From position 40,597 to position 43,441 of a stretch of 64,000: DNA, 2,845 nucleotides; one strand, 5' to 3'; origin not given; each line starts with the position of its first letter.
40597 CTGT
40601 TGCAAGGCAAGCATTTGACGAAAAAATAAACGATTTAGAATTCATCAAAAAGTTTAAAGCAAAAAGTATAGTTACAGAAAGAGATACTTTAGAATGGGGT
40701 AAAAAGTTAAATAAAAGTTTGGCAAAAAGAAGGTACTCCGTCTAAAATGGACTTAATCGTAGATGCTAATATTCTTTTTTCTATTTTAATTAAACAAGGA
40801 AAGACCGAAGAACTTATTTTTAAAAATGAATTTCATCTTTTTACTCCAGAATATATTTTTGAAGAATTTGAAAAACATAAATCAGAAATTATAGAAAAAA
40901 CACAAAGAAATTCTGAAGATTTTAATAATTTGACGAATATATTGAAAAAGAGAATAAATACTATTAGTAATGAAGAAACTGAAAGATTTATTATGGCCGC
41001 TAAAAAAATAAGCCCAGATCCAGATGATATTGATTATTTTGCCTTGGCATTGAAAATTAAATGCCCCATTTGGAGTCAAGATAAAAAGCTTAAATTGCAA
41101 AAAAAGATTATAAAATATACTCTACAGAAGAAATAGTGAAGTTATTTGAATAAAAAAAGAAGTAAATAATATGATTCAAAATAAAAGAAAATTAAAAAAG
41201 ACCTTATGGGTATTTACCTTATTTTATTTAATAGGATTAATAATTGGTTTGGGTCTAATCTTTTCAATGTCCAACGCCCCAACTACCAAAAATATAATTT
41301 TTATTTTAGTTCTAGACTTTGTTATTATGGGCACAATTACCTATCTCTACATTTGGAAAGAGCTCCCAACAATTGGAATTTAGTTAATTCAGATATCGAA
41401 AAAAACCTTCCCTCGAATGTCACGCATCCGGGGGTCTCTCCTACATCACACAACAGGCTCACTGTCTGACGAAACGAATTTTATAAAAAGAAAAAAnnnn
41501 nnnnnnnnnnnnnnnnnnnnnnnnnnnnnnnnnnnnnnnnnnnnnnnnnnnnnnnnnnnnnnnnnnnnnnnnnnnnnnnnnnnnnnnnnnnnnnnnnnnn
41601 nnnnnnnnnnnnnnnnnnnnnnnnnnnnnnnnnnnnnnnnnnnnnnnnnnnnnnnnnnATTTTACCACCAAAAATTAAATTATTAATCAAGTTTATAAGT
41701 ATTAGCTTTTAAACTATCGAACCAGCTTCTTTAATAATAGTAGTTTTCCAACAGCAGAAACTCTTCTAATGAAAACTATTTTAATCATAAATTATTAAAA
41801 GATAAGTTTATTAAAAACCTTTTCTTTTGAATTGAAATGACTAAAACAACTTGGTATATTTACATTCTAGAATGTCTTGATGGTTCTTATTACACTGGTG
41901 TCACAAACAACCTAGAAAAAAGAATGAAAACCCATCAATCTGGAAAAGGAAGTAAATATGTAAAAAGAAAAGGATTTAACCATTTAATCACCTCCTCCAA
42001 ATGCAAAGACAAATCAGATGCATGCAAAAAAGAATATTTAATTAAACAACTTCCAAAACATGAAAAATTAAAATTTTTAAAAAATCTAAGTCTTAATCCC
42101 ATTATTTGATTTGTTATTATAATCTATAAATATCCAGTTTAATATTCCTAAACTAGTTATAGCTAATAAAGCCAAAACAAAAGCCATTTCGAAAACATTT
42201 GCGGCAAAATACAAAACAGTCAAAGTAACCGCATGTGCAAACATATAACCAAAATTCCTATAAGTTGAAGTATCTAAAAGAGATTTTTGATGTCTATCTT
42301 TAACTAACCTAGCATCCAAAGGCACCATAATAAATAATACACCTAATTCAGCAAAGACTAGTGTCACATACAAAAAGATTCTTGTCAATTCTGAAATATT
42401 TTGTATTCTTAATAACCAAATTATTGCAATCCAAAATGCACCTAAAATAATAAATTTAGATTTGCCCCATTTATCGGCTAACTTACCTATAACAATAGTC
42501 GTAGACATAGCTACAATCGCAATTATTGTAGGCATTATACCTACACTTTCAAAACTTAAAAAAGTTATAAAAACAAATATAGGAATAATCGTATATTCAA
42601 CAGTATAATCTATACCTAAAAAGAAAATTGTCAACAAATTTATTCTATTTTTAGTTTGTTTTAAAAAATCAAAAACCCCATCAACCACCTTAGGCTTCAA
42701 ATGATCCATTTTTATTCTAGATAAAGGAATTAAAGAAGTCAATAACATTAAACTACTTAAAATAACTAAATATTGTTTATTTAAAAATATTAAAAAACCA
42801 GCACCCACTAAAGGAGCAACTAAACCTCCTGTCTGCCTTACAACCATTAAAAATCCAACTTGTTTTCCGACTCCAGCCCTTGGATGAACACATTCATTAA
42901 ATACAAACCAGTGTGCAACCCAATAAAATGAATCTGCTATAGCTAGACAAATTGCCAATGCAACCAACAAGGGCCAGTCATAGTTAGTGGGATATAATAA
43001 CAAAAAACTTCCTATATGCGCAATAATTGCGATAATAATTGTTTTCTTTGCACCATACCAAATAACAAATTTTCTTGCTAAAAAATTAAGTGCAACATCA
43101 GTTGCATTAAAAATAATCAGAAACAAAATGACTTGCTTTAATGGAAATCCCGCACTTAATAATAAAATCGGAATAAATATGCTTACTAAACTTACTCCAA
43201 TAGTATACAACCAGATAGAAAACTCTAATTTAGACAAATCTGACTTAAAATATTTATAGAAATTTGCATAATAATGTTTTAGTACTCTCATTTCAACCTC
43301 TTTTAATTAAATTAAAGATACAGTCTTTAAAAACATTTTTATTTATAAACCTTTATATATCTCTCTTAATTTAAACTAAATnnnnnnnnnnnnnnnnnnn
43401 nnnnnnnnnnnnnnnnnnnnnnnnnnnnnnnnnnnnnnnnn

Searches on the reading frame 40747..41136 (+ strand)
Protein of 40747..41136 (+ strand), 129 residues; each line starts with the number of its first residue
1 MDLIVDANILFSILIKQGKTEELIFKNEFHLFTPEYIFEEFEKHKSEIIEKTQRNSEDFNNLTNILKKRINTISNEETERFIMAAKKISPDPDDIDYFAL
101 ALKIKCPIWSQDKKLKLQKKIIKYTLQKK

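Call 9: search_protein_families(library=pfam, proteins=[window:40747-41136:+], max_evalue=0.01)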
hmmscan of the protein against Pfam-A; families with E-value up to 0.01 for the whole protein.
window:40747-41136:+ (129 aa): 5 families
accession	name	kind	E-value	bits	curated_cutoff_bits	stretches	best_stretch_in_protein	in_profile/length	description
PF10130.15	PIN_2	-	7.5e-28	97.8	22.4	1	4-115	1-115/133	PIN domain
PF16289.11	PIN_12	-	0.00037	21.4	32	1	3-80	1-84/172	PIN domain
PF18476.7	PIN_8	-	0.00049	20.5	26.1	1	4-91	3-91/227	PIN like domain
PF13470.12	PIN_3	-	0.0033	18.7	27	1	3-107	2-107/115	PIN domain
PF01850.27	PIN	-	0.0076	17.3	23.6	1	4-116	2-115/120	PIN domain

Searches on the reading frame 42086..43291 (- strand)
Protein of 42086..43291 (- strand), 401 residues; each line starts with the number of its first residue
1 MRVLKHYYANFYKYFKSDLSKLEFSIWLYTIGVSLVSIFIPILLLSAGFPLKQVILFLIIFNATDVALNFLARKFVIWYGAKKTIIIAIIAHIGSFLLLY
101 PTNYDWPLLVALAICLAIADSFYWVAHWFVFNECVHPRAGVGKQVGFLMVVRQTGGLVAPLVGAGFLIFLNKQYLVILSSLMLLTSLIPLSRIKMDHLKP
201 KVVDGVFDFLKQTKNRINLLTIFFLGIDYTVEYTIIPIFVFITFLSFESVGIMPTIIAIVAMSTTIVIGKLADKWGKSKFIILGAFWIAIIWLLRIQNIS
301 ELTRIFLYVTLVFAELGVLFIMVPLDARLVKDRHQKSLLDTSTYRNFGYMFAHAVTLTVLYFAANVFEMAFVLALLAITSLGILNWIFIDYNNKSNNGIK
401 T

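Call 41: find_encoding_contigs(protein=window:42086-43291:-, flank=10000, max_places=10)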
Protein window:42086-43291:- (401 aa): 24 contigs read that carry it; 7 places shown.
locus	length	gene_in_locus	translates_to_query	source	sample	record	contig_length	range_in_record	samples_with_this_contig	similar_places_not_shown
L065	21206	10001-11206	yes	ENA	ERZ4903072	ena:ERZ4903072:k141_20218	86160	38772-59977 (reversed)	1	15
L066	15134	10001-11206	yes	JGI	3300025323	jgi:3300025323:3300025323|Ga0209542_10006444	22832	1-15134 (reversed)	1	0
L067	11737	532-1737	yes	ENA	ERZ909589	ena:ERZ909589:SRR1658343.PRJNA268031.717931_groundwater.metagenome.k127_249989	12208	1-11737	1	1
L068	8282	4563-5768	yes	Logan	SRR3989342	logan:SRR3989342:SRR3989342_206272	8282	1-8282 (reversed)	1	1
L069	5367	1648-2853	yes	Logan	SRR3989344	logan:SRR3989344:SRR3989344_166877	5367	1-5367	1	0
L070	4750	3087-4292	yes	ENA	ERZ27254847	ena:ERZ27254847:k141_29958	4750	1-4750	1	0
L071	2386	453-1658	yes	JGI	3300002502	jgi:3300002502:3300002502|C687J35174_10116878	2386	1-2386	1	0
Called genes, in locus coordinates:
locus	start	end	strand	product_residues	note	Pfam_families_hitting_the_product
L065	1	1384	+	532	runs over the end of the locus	PF02518:HATPase_c, PF13589:HATPase_c_3, PF09239:Topo-VIb_trans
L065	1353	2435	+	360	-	PF04406:TP6A_N, PF20768:Topo_VI_alpha, PF21180:TOP6A-Spo11_Toprim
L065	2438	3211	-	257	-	-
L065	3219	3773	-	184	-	-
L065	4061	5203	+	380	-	PF04015:DUF362, PF13183:Fer4_8 (faint), PF14697:Fer4_21 (faint), PF00037:Fer4 (weak), PF12797:Fer4_2 (faint), PF12837:Fer4_6 (faint), PF12838:Fer4_7 (faint)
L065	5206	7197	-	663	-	PF00133:tRNA-synt_1, PF09334:tRNA-synt_1g, PF19303:Anticodon_3, PF01588:tRNA_bind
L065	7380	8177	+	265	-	PF01694:Rhomboid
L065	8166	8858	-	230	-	PF00398:RrnaAD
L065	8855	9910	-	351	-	PF04055:Radical_SAM, PF13353:Fer4_12, PF26257:DUF8061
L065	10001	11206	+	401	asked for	PF07690:MFS_1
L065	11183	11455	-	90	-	PF01541:GIY-YIG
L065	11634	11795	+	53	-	-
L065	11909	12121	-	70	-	-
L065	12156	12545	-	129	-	PF10130:PIN_2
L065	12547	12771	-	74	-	PF26688:RHH_12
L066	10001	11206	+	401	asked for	PF07690:MFS_1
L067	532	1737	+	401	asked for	PF07690:MFS_1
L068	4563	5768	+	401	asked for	PF07690:MFS_1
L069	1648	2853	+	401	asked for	PF07690:MFS_1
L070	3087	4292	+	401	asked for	PF07690:MFS_1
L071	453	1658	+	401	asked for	PF07690:MFS_1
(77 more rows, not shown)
